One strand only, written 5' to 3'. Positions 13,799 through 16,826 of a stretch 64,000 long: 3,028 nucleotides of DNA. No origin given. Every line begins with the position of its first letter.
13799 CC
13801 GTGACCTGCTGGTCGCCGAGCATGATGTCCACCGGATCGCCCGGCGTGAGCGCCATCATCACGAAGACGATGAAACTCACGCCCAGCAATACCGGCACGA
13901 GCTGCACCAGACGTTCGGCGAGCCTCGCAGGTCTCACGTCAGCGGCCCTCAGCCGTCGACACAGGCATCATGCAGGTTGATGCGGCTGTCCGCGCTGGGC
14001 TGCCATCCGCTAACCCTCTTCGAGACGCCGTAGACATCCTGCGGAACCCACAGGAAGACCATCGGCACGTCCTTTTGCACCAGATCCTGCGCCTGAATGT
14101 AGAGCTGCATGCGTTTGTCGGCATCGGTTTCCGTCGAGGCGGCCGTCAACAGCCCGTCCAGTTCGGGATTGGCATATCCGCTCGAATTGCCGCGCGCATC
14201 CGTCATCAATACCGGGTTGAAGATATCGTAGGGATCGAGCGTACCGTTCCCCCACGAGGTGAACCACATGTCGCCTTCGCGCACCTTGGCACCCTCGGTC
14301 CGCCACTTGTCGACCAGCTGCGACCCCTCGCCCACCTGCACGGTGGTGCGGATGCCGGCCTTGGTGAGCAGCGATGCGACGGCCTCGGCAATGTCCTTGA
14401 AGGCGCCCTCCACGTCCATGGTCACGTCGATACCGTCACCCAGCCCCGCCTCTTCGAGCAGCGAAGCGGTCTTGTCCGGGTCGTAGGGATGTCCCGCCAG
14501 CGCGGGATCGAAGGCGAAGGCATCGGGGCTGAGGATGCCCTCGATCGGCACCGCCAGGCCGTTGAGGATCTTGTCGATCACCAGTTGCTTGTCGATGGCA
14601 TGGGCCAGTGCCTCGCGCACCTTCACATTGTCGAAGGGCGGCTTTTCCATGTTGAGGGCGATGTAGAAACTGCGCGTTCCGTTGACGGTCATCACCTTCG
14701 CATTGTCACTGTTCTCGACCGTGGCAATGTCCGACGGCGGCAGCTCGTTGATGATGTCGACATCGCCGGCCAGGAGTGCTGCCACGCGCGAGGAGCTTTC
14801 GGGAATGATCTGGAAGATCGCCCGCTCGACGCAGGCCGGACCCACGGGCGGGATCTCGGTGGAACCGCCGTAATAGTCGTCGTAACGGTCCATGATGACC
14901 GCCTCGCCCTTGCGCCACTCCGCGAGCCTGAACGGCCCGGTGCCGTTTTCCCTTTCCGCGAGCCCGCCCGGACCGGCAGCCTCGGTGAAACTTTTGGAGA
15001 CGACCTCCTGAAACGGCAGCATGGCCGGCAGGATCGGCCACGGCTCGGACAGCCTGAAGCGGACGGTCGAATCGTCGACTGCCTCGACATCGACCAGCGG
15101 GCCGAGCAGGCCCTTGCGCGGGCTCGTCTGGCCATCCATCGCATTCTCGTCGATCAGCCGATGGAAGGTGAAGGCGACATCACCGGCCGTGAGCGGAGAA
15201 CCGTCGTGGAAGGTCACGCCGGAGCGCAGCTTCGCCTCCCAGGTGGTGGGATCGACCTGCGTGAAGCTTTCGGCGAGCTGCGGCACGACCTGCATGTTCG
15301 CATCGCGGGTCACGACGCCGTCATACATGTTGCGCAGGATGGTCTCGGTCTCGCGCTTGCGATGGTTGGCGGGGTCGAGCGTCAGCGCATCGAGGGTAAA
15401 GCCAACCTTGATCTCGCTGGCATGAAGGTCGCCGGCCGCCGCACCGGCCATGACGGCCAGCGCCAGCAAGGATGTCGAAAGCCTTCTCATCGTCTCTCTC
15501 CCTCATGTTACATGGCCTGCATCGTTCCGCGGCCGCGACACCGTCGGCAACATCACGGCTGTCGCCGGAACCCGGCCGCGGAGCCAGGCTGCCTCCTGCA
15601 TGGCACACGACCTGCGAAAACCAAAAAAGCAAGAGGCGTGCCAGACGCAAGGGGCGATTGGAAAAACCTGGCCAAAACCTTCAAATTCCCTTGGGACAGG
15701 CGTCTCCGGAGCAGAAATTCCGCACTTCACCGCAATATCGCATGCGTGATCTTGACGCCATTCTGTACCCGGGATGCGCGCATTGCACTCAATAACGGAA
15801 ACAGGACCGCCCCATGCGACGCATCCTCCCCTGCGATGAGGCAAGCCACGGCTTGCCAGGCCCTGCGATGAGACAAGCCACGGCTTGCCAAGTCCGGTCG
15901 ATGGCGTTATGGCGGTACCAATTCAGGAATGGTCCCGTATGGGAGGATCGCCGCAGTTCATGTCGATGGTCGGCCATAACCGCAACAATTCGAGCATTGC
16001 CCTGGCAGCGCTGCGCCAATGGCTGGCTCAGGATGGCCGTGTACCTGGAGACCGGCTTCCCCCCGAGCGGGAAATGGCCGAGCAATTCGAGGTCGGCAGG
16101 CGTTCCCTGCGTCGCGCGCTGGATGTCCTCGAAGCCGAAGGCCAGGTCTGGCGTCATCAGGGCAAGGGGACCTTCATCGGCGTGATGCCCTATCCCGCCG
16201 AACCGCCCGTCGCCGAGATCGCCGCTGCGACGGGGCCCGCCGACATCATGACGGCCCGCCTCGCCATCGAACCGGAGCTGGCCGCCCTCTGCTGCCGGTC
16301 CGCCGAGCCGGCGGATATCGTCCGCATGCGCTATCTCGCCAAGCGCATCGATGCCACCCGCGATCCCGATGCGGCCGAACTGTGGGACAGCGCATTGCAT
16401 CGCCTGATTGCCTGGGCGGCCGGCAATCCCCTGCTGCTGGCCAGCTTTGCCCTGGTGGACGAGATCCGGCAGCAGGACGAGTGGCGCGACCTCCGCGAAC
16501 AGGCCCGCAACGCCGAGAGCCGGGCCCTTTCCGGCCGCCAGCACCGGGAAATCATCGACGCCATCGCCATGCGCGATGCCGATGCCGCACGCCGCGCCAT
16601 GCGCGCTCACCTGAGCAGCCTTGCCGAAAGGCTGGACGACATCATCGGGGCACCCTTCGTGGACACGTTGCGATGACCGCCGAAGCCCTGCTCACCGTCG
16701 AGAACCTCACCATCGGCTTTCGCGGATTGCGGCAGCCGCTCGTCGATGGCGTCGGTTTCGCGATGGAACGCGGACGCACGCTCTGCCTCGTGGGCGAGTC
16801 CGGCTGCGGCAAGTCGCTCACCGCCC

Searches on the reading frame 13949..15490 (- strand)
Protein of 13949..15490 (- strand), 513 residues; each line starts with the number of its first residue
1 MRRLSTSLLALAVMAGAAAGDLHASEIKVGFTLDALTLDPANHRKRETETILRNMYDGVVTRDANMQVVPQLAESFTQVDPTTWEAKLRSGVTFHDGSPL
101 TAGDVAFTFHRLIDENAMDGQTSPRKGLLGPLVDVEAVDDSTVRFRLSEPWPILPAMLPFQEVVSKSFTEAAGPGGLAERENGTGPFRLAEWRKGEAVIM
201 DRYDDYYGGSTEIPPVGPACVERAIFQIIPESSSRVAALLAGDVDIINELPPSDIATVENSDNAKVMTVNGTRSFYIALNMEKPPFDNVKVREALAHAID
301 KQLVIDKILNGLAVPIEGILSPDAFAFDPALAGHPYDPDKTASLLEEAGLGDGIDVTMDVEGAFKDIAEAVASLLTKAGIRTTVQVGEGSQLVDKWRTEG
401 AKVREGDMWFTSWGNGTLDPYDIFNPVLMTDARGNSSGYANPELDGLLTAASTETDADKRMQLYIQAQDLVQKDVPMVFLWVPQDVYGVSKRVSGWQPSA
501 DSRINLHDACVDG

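Call 4: search_protein_families(library=pfam, proteins=[window:13949-15490:-], max_evalue=0.01)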
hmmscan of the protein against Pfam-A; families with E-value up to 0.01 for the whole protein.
window:13949-15490:- (513 aa): 1 family
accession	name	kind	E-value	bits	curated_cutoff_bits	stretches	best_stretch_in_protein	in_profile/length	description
PF00496.27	SBP_bac_5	-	5.4e-86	289.4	32.4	1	67-431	1-364/368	Bacterial extracellular solute-binding proteins, family 5 Middle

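Call 20: search_protein_families(library=ncbifam, proteins=[window:13949-15490:-], max_evalue=0.001)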
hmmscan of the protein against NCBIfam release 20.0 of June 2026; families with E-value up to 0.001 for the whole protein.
window:13949-15490:- (513 aa): 11 families
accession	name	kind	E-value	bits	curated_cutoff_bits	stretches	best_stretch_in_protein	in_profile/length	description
NF045468.1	Opp5A_nikA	equivalog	6e-52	176.7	600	2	24-352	17-320/488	nickel ABC transporter substrate-binding protein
NF011942.0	PRK15413.1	equivalog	1.4e-51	175.8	594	1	7-509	9-509/512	glutathione ABC transporter substrate-binding protein GsiB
NF045467.1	Opp4A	equivalog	4.3e-49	167.2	650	1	38-505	49-550/556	oligopeptide ABC transporter substrate-binding protein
NF043070.1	DppA_dipep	equivalog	2.5e-44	151.7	1005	1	53-493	58-516/535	dipeptide ABC transporter periplasmic-binding protein DppA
TIGR02294.1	nickel_nikA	equivalog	1.2e-35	123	393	1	53-355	33-332/501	nickel ABC transporter substrate-binding protein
NF011689.0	PRK15109.1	equivalog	5.8e-35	121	560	1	49-480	59-507/547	ABC transporter substrate-binding protein SapA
TIGR04028.1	SBP_KPN_01854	hypoth_equivalog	6.8e-35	120.6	468.5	1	51-508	26-505/509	TIGR04028 family ABC transporter substrate-binding protein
NF011684.0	PRK15104.1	equivalog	2.2e-30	105.9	947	1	37-490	51-518/543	oligopeptide ABC transporter substrate-binding protein OppA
NF007287.0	PRK09755.1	equivalog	1.3e-28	100.2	1098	1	34-482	42-502/535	ABC transporter substrate-binding protein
NF047575.1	opine_bind_CntA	exception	1.1e-21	77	800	1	56-351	66-361/535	staphylopine-dependent metal ABC transporter substrate-binding lipoprotein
NF010149.0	PRK13626.1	equivalog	4e-06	25.8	476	1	38-208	133-291/552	HTH-type transcriptional regulator SgrR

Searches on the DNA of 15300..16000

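Call 63: search_rna_families(source=window, start=15300, end=16000, threshold=evalue, max_evalue=1)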
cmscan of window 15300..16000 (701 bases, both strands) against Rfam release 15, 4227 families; matches with E-value up to 1: 2.
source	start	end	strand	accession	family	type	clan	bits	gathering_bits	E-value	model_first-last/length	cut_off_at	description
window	15840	15889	-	RF03991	mir-9209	Gene; miRNA;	-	23.6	90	0.021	13-62/72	no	mir-9209 microRNA precursor family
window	15840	15889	+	RF03991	mir-9209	Gene; miRNA;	-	18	90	0.77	13-62/72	no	mir-9209 microRNA precursor family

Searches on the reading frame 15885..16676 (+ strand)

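Call 4: search_protein_families(library=pfam, proteins=[window:15885-16676:+], max_evalue=0.01)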
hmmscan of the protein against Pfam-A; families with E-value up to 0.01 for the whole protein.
window:15885-16676:+ (263 aa): 3 families
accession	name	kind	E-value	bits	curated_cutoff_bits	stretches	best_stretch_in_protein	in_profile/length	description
PF07729.17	FCD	-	4.7e-21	75.9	24.3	1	120-244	1-124/125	FCD domain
PF00392.27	GntR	-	1.8e-17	63.1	27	1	41-98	7-64/64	Bacterial regulatory proteins, gntR family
PF19531.4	DUF6058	-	0.0026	18.4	25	0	135-175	50-94/126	Family of unknown function (DUF6058)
